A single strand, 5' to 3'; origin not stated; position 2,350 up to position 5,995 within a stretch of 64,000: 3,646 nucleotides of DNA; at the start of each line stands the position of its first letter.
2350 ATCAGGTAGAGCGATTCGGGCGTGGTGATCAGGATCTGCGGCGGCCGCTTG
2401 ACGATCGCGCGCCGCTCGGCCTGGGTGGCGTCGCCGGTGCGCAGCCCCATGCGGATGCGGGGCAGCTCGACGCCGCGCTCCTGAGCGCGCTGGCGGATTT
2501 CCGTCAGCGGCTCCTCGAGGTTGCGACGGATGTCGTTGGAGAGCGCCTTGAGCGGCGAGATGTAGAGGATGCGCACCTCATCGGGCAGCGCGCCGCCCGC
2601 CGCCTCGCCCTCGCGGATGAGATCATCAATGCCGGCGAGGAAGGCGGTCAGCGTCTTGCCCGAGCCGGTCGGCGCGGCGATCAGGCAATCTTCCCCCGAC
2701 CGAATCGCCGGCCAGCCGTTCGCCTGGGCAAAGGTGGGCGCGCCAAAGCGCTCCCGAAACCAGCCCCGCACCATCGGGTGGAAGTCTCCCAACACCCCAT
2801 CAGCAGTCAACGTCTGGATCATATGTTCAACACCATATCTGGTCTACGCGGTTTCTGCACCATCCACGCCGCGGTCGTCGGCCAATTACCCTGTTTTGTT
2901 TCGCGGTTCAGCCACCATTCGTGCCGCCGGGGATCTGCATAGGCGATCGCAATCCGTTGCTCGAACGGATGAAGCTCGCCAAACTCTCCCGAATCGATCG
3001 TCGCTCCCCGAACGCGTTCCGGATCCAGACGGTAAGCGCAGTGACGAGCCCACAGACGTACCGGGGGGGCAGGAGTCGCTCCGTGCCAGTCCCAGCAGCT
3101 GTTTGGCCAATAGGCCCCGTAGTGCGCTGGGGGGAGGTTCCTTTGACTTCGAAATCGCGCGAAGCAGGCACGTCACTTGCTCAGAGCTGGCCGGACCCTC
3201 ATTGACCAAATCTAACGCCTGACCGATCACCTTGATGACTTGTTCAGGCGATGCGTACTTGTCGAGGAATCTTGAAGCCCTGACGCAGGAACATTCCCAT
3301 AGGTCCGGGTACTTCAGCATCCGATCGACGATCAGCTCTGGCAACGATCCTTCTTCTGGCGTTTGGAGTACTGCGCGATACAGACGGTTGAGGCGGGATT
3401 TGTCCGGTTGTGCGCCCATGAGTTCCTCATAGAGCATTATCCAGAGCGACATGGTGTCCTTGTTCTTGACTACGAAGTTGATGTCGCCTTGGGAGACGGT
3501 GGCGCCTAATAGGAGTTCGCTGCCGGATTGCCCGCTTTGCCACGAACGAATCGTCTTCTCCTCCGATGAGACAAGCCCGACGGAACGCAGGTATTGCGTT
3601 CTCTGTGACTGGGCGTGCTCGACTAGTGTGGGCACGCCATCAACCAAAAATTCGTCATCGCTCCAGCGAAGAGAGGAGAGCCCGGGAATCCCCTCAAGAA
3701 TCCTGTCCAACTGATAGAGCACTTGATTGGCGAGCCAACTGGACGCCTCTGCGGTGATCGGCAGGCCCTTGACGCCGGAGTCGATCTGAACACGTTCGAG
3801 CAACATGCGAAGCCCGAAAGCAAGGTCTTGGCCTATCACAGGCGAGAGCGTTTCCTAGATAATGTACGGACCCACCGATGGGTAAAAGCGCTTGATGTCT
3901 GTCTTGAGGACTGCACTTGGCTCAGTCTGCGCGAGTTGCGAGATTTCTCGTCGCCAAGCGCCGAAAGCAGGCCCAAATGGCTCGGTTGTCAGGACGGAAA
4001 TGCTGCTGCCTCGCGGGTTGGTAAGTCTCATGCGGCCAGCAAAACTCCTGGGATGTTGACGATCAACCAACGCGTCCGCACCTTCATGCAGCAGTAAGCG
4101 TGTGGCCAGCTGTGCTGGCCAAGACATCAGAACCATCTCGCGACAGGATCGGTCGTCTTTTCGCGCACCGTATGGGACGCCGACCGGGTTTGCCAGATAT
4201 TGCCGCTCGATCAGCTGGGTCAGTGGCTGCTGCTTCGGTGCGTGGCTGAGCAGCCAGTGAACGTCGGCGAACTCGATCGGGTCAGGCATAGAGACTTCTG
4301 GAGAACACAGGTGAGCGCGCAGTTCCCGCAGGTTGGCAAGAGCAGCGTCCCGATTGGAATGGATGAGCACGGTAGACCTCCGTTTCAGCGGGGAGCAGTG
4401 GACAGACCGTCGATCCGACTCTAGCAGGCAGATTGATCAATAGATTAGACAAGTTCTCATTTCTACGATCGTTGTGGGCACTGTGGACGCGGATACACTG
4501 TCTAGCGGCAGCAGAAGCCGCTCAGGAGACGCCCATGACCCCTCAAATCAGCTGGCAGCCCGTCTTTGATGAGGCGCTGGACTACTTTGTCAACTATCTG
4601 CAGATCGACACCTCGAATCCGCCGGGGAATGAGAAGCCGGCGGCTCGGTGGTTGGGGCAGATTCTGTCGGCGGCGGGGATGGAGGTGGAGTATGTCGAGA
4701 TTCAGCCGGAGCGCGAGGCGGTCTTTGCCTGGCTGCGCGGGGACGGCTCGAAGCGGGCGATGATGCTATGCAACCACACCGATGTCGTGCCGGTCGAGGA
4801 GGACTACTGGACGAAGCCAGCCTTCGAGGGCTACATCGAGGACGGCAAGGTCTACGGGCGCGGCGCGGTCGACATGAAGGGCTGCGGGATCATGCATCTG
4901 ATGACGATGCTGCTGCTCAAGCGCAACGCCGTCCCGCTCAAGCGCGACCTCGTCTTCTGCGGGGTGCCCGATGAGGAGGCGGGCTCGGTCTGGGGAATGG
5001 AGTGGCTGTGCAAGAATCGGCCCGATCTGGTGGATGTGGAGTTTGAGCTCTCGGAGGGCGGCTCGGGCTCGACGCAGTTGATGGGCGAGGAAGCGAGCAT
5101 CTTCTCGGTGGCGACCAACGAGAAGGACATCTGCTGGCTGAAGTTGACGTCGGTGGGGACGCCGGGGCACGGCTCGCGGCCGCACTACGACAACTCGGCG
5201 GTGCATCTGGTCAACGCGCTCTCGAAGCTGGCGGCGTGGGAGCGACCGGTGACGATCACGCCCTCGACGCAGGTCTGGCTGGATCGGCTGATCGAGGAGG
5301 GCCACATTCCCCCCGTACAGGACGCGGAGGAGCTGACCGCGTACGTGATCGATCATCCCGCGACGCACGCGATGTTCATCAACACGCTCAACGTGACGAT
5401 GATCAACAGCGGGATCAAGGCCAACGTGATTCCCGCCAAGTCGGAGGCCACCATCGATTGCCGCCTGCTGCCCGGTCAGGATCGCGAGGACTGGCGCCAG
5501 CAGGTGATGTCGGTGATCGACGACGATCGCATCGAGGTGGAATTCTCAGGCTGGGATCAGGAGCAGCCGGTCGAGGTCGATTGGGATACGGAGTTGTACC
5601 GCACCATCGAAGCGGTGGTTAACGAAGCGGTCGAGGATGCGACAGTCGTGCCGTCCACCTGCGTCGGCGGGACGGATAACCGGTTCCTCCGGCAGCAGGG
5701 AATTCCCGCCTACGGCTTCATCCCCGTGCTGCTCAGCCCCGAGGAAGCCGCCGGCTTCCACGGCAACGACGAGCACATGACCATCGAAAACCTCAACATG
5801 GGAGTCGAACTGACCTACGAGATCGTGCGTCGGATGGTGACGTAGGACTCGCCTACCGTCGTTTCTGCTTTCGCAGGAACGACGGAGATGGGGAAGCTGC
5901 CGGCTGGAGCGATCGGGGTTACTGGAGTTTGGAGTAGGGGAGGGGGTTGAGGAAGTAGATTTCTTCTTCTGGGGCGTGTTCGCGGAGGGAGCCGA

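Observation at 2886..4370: Low-GC islet carrying a reverse-transcriptase-like gene with an in-frame TAG and degenerate catalytic motifs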

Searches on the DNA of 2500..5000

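Call 48: search_rna_families(source=window, start=2500, end=5000, threshold=evalue, max_evalue=1)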
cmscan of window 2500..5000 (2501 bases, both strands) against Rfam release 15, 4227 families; matches with E-value up to 1: 0.
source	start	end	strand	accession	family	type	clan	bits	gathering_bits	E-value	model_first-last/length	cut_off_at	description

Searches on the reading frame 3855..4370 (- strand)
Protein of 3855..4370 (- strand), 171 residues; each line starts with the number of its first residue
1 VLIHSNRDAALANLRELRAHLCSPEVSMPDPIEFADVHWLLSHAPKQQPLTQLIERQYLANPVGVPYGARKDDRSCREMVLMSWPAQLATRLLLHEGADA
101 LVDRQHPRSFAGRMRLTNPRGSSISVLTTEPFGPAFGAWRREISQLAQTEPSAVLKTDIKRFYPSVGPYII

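Call 31: find_encoding_contigs(protein=window:3855-4370:-, flank=6000, max_places=10)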
Protein window:3855-4370:- (171 aa): 1 contig read that carries it; 1 place shown.
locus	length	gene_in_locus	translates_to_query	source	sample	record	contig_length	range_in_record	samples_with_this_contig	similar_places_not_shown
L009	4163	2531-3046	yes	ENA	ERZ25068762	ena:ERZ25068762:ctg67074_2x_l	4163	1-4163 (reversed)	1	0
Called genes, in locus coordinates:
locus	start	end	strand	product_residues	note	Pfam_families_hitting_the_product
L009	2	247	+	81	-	?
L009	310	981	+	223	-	PF07978:NIPSNAP (faint)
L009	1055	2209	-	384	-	PF01546:Peptidase_M20, PF07687:M20_dimer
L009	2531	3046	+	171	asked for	-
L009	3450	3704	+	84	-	-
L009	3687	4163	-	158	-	?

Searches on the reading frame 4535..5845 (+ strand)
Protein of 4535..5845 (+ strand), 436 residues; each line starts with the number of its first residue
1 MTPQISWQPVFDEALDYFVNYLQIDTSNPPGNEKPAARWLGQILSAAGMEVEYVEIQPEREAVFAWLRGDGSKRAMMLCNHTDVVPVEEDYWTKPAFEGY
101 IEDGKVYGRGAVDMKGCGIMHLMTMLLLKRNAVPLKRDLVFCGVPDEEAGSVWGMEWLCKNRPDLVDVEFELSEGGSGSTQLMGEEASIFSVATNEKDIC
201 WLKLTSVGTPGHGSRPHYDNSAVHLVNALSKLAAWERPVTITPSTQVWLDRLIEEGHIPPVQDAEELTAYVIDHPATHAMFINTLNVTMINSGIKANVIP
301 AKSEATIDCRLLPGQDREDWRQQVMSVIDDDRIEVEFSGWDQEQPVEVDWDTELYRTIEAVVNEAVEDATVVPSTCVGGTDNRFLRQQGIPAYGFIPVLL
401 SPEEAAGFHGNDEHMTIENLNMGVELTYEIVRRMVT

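Call 70: find_related_loci(query=window:4535-5845:+, collection=metagenome_contigs, flank=7000)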
Query window:4535-5845:+ (436 aa) in metagenome_contigs; peptide patterns used: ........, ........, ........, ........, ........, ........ (x = any residue, [..] = any of these).
86 stretches matched a pattern; 11 encode a relative of the query (tblastn E <= 1e-3); 11 distinct loci.
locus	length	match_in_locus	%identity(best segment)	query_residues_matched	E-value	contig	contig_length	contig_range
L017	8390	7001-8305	93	2-436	0e+0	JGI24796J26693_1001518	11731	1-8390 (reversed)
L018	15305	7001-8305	93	2-436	0e+0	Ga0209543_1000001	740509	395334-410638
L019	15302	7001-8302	78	1-434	0e+0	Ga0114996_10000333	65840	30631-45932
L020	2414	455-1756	70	1-434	0e+0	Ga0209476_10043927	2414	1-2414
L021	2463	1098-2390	66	5-434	0e+0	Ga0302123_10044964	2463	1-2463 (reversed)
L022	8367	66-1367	75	1-434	0e+0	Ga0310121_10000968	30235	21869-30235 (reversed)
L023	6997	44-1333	67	7-436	0e+0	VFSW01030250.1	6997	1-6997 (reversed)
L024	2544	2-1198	70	36-434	0e+0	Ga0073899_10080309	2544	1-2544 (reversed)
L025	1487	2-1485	97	161-436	0e+0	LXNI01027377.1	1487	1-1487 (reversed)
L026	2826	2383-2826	89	5-152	9e-90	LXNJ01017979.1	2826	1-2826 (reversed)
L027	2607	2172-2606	90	7-151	8e-87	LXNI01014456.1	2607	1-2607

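Call 74: search_protein_families(library=pfam, proteins=[L027:551-2164:+], max_evalue=0.01)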
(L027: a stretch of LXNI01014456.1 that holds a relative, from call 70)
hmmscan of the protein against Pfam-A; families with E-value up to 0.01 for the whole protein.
L027:551-2164:+ (537 aa): 4 families
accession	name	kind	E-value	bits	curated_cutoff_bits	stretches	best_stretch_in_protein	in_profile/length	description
PF01555.25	N6_N4_Mtase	-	1e-33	117.6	26.7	1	26-400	1-213/221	DNA methylase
PF14279.12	HNH_5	-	2e-05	24.9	27.5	1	473-515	4-46/56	HNH endonuclease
PF01844.29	HNH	-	2.9e-05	24.6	21.4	1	472-515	3-47/47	HNH endonuclease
PF03602.21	Cons_hypoth95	-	0.0023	18.1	24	0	7-38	93-126/182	Conserved hypothetical protein 95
